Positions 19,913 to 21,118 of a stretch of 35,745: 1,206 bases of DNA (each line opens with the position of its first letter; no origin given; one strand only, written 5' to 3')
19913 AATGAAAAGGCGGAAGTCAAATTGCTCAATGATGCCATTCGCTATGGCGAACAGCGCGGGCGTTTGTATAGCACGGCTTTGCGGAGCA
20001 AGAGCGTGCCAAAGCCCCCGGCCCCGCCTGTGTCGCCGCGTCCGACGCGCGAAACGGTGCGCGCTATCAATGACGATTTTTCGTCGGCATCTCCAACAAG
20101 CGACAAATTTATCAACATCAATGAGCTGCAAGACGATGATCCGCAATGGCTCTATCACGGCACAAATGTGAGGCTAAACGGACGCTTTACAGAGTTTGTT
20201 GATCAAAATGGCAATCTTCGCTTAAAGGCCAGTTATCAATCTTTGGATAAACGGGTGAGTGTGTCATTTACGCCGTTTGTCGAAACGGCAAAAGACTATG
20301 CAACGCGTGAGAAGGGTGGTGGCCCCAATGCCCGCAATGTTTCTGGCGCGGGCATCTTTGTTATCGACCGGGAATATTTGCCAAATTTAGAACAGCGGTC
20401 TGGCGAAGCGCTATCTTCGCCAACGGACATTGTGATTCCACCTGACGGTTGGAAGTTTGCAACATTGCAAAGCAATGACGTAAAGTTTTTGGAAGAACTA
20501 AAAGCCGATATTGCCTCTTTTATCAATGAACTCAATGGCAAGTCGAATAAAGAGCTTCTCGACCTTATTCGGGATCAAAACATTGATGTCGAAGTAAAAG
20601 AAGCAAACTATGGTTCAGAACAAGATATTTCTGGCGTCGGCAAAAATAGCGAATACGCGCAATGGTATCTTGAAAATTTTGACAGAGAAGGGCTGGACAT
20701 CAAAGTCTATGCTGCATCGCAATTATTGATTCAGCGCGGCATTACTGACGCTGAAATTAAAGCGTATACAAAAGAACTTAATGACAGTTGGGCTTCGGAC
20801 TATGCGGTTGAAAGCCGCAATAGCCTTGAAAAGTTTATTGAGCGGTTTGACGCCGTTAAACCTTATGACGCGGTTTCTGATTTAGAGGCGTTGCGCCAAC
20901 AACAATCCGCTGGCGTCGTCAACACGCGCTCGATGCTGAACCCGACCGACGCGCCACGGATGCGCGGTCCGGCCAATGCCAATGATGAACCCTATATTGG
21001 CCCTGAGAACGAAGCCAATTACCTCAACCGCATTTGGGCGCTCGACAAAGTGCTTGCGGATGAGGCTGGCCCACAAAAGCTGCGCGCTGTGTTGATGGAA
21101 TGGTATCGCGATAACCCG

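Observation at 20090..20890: Low-GC, in-frame module with an LYHGT (ART/Tpt1-like) motif inserted in the 1484-aa ejection protein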

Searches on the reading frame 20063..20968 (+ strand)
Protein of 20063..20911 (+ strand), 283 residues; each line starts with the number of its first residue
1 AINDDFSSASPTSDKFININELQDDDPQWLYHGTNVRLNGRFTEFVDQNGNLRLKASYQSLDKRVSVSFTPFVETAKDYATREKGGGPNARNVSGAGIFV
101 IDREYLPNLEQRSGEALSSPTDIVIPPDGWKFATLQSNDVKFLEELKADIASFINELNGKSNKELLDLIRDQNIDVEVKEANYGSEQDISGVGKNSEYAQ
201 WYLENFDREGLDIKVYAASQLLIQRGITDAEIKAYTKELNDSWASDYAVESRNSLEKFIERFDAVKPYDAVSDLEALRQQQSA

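Call 5: search_protein_families(library=pfam, proteins=[window:20069-20908:+], max_evalue=1)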
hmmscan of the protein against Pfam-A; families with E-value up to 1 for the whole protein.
window:20069-20908:+ (280 aa): 0 families

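Call 6: search_protein_families(library=phrogs, proteins=[window:20069-20908:+], max_evalue=0.1)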
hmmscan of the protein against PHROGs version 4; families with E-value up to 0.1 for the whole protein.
window:20069-20908:+ (280 aa): 0 families

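Call 7: search_solved_structures(query=window:20069-20908:+, max_evalue=10, show_alignments=3)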
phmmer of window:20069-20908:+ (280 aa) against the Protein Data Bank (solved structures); distinct sequences matched with E-value up to 10: 0.

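Call 9: find_homologous_proteins(query=window:20069-20908:+, max_evalue=0.01)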
Query window:20069-20908:+: 1528 candidates shared short words with the query, none scored E <= 0.01.

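Call 15: search_protein_families(library=ncbifam, proteins=[window:20069-20908:+], max_evalue=1)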
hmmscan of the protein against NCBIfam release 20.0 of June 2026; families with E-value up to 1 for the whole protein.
window:20069-20908:+ (280 aa): 2 families
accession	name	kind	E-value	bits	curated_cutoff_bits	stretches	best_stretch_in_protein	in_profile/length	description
NF035934.1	ESAT6_2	subfamily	0.023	14.9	100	1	229-264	30-65/96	pore-forming ESAT-6 family protein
NF053802.1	FPM13_fam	exception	0.25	11.5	210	1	209-250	33-72/113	FPM13 family metalloprotein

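Call 16: search_protein_families(library=padloc, proteins=[window:20069-20908:+], max_evalue=1)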
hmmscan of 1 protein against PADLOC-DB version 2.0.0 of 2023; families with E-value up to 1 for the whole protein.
window:20069-20908:+ (280 aa): 0 families

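Call 18: search_protein_representatives(protein=window:20069-20908:+)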
Query: 280 residues. Proteins with E-value up to 0.001 (for the whole library): 35; up to 1e-10: 0; up to 1e-30: 0. The best 35 are listed.
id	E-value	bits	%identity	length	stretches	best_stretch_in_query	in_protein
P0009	4.8e-10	55.8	30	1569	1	27-244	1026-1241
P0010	2.7e-09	53.3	41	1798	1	24-163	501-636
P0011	6.5e-09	52.1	42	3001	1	24-131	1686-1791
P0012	4.9e-08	49.2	42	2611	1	26-130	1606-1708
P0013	1.1e-07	48.1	40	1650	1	27-130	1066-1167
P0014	1.3e-07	47.8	38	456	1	26-175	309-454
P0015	1.5e-07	47.6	37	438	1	24-163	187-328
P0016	2.3e-07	47.0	35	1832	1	20-210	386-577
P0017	3.5e-07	46.4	36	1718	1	28-167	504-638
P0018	4.9e-07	45.9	39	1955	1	27-154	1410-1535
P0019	4.9e-07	45.9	39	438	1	28-134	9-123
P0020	6.9e-07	45.4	29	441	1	24-149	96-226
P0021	7.1e-07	45.4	31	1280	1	23-168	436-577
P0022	1.2e-06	44.6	37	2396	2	23-131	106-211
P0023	1.8e-06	44.0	43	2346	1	28-134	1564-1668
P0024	1.9e-06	44.0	37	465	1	18-193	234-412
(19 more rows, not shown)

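Call 30: search_protein_families(library=pfam, proteins=[P0009, P0010, P0016, P0017, P0013], max_evalue=0.01)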
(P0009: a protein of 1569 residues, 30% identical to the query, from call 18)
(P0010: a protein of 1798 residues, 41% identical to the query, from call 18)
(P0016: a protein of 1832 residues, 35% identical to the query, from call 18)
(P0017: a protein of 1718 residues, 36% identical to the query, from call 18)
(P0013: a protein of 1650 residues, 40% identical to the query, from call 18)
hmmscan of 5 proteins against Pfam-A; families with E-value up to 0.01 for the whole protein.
P0009 (1569 aa): 0 families

P0010 (1798 aa): 0 families

P0016 (1832 aa): 1 family
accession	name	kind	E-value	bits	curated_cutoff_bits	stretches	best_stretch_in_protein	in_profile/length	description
PF24429.1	CSLinker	-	0.0031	17.4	27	0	794-802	5-13/38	CSLinker motif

P0017 (1718 aa): 0 families

P0013 (1650 aa): 1 family
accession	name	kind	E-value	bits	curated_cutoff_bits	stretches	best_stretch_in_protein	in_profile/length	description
PF10263.15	SprT-like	-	0.0028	17.9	25.6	0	1334-1370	42-77/108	SprT-like family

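Call 44: find_encoding_contigs(protein=P0009, flank=10000, max_places=2)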
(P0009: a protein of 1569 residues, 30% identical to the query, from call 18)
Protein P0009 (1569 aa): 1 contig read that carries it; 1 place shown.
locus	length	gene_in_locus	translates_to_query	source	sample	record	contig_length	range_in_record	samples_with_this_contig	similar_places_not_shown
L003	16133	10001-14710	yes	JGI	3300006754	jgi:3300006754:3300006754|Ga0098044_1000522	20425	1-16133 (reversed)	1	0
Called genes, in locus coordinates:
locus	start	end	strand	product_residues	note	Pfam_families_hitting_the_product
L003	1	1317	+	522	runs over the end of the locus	PF12236:Head-tail_con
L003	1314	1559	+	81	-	-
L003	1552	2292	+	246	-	PF05396:Phage_T7_Capsid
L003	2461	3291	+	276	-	PF19821:Phage_capsid_2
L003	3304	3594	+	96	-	-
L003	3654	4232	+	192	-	-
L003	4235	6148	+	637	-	-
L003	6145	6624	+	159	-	-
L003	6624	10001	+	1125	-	-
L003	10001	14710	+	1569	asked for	-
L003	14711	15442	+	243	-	-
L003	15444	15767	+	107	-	-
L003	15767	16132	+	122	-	?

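Call 61: predict_structure(alignment_id=A3)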
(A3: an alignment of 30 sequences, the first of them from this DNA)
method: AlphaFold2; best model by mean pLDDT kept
length: 302 residues; sequences in the alignment: 30
mean_pLDDT: 73.8   pTM: 0.61
mean pLDDT of the five models: 73.8, 73.2, 72.9, 69.9, 67.3
residues with pLDDT >= 90: 63; 70-90: 124; 50-70: 87; < 50: 28
segments of 3 or more residues with pLDDT < 50: 1-5, 284-302
pLDDT, mean of each block of 10 residues (from residue 1): 51 83 82 77 87 84 82 90 83 91 94 84 96 87 77 84 85 73 57 56 55 76 81 75 58 65 63 62 49 37 35
secondary structure, 60 per line:
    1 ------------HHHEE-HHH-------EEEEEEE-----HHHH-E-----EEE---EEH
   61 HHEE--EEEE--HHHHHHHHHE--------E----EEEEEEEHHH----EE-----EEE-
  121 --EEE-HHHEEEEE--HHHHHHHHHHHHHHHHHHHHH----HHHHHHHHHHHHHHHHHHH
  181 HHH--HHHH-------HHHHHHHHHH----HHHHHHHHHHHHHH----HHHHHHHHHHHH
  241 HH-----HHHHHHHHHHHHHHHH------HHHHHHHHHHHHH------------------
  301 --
elements in order: E29-35 H41-44 E52-54 E67-70 H73-81 E96-102 E117-119 E123-125 E130-134 H137-157 H162-183 H186-189 H197-206 H211-224 H229-242 H248-263 H270-282

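Call 63: fold_search(model_id=the predicted structure, library=pdb)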
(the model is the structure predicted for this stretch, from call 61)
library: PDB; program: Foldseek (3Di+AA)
matches with E <= 10: 209; with E <= 0.001: 0
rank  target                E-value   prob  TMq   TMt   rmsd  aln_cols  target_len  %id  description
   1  4g0v_A                1.1e-01  0.05  0.09  0.05  27.0       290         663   11  Human topoisomerase iibeta in complex with DNA and mitoxantrone (released 2013-07-17)
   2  9a5j_A                2.4e-01  0.07  0.13  0.08  21.6       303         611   13  Integrative model of DNAK-GUDB by crosslinking MS and deep learning (released 2024-09-18)
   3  5zrf_A                3.0e-01  0.03  0.09  0.06  26.9       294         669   10  Crystal structure of human topoisomerase II beta in complex with 5-iodouridine-containing-DNA and etoposide in space g (released 2018-08-08)
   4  4ddq_B                4.9e-01  0.02  0.10  0.08  27.3       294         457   12  Structural plasticity of the Bacillus subtilis GyrA homodimer (released 2013-02-13)
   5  8yo9_A                6.2e-01  0.03  0.11  0.09  29.8       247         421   13  structure of phage T4 topoisomerase II gp52 subunit WHD-open state (released 2024-09-25)
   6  9m8o_D                7.9e-01  0.02  0.09  0.13  17.9       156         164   12  Cryo-EM structure of bacteriophage NF5 baseplate (released 2025-12-17)
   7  6w65_C                8.9e-01  0.25  0.20  0.24   7.9       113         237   12  Human PARP16 in complex with RBN010860 (released 2020-10-07)
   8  8wjo_B                8.9e-01  0.06  0.11  0.12  31.9       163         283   14  Cryo-EM structure of 8-subunit Smc5/6 arm region (released 2024-06-26)
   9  5jsc_A                9.5e-01  0.06  0.18  0.15  17.4       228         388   15  Crystal structure of a Putative acyl-CoA dehydrogenase from Burkholderia xenovorans (released 2016-06-08)
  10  9a2i_MODEL_1_A        1.0e+00  0.03  0.09  0.06  21.0       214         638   10  Model of E. coli DnaK by in-cell photo-crosslinking MS and deep learning (released 2023-02-24)
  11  9m8o_A                1.1e+00  0.01  0.08  0.11  17.8       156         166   13  Cryo-EM structure of bacteriophage NF5 baseplate (released 2025-12-17)
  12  8fl6_LE               1.2e+00  0.04  0.08  0.12   7.2        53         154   19  Human nuclear pre-60S ribosomal subunit (State J1) (released 2023-07-12)
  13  9r64_I                1.3e+00  0.02  0.13  0.07  40.5       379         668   10  CPS secretion pathway Wza-Wzc_C1 (Conf 0) (released 2026-03-04)
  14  3fms                  1.5e+00  0.04  0.12  0.16  13.4       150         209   11  Crystal structure of TM0439, a GntR transcriptional regulator (released 2009-02-10)
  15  3dpp_B                1.5e+00  0.02  0.12  0.14  16.2       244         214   13  Crystal structure of the substrate binding domain of E. coli DnaK in complex with a long pyrrhocoricin-derived inhibit (released 2009-03-10)
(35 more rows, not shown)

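Call 67: find_encoding_contigs(protein=P0010, flank=8000, max_places=1)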
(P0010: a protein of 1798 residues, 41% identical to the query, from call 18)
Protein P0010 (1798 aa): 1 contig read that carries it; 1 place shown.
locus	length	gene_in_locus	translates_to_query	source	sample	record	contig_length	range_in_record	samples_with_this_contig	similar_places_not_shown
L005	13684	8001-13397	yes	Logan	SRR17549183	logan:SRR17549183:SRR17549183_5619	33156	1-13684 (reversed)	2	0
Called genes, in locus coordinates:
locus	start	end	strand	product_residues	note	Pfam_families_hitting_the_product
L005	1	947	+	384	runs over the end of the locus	-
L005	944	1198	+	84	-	-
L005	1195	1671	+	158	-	-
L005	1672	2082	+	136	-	-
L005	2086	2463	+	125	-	-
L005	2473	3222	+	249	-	-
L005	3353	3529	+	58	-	-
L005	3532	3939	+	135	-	-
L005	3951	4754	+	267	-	-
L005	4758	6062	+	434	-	-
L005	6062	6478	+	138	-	-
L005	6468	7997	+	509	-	-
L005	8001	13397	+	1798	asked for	-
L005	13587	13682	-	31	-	?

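Call 68: find_encoding_contigs(protein=P0011, flank=8000, max_places=1)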
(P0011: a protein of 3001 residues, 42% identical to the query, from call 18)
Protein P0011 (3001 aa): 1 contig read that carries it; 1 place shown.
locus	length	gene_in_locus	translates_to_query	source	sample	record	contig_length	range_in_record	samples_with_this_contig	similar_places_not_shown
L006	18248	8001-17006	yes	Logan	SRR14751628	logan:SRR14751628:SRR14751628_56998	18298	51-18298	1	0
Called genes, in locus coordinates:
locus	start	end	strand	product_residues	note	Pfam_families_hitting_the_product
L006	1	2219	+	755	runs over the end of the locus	?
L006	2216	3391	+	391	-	-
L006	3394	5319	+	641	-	-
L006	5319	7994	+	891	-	-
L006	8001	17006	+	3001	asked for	-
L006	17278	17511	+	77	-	-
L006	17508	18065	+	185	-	-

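Call 69: find_encoding_contigs(protein=P0015, flank=8000, max_places=1)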
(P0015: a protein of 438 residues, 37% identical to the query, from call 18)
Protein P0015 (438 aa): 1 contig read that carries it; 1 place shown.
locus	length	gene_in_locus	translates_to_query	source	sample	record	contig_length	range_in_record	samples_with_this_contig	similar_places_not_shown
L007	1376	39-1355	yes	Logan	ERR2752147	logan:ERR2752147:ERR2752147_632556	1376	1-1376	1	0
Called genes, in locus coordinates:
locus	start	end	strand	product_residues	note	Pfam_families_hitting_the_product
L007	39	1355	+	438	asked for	-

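Call 70: search_protein_families(library=phrogs, proteins=[L005:4758-6059:+, L005:6468-7994:+, L005:3951-4751:+, L005:2473-3219:+, L006:2216-3388:+, L006:3394-5316:+, L006:5319-7991:+, P0010, P0016, P0017], max_evalue=0.0001)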
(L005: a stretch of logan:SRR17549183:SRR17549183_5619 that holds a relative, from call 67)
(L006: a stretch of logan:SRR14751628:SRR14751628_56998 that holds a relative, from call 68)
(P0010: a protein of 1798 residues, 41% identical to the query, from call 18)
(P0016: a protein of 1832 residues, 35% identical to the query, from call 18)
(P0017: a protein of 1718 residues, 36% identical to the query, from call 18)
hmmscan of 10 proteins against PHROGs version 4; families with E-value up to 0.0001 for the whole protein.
L005:4758-6059:+ (434 aa): 0 families

L005:6468-7994:+ (509 aa): 0 families

L005:3951-4751:+ (267 aa): 0 families

L005:2473-3219:+ (249 aa): 0 families

L006:2216-3388:+ (391 aa): 2 families
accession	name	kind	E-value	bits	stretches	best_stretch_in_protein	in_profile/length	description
phrog_26502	-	head and packaging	1.3e-25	91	1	187-390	417-615/620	virion structural protein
phrog_12240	-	unknown function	1.5e-17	65.1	1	100-390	98-386/387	-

L006:3394-5316:+ (641 aa): 1 family
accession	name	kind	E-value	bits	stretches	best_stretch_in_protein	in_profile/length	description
phrog_10969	-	unknown function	5.6e-144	481.8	1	8-627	7-629/632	-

L006:5319-7991:+ (891 aa): 7 families
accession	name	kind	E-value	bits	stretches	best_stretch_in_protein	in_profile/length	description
phrog_13338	-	unknown function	4.9e-11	42.6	1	241-351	733-837/903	-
phrog_5448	-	tail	3.8e-10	38.3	1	294-379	2280-2366/3103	tail length tape measure protein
phrog_6090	-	tail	4.7e-09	35.4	1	293-341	1093-1141/1853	tail length tape measure protein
phrog_25241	-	tail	9.5e-09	35.4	1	293-333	674-714/810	tail length tape measure protein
phrog_11341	-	unknown function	3.5e-08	33.7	0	311-371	59-122/678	-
phrog_3547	-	tail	5.9e-08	31.9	1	295-454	964-1125/1767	tail length tape measure protein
phrog_23013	-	tail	9.6e-07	27.8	1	291-370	1249-1330/1379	tail length tape measure protein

P0010 (1798 aa): 1 family
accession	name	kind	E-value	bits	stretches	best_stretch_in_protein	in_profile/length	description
phrog_19395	-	tail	3.1e-05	23.1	1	1514-1608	726-820/1126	tail fiber protein; host specificity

P0016 (1832 aa): 0 families

P0017 (1718 aa): 0 families

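Call 75: search_dna_similar(query=window:20063-20911:+, collection=phages, mode=protein, max_evalue=0.001, max_rows=30)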
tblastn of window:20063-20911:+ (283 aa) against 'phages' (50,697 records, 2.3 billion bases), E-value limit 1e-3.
No match.

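Call 76: search_dna_similar(query=window:20063-20911:+, collection=plasmids, mode=protein, max_evalue=0.001, max_rows=20)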
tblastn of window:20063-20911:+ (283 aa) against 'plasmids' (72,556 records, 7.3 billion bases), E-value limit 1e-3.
No match.

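Call 86: search_protein_families(library=pfam, proteins=[P0011, P0012, P0018], max_evalue=0.01)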
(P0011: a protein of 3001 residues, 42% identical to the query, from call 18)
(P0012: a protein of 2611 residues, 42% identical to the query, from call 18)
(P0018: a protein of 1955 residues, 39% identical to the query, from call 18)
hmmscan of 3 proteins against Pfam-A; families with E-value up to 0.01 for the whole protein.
P0011 (3001 aa): 1 family
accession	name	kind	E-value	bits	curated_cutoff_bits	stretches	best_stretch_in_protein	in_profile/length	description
PF18838.6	LPD23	-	1.8e-05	24.9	27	1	2710-2733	33-56/58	Large polyvalent protein associated domain 23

P0012 (2611 aa): 0 families

P0018 (1955 aa): 2 families
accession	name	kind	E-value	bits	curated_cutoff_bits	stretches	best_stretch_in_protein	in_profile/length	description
PF21894.1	N4_RNAP_helical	-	0.0034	17.7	27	1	986-1032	39-85/216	Bacteriophage N4 RNA polymerase, helical domain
PF08469.15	NPHI_C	-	0.0088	16.5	22.3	0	243-303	17-77/148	Nucleoside triphosphatase I C-terminal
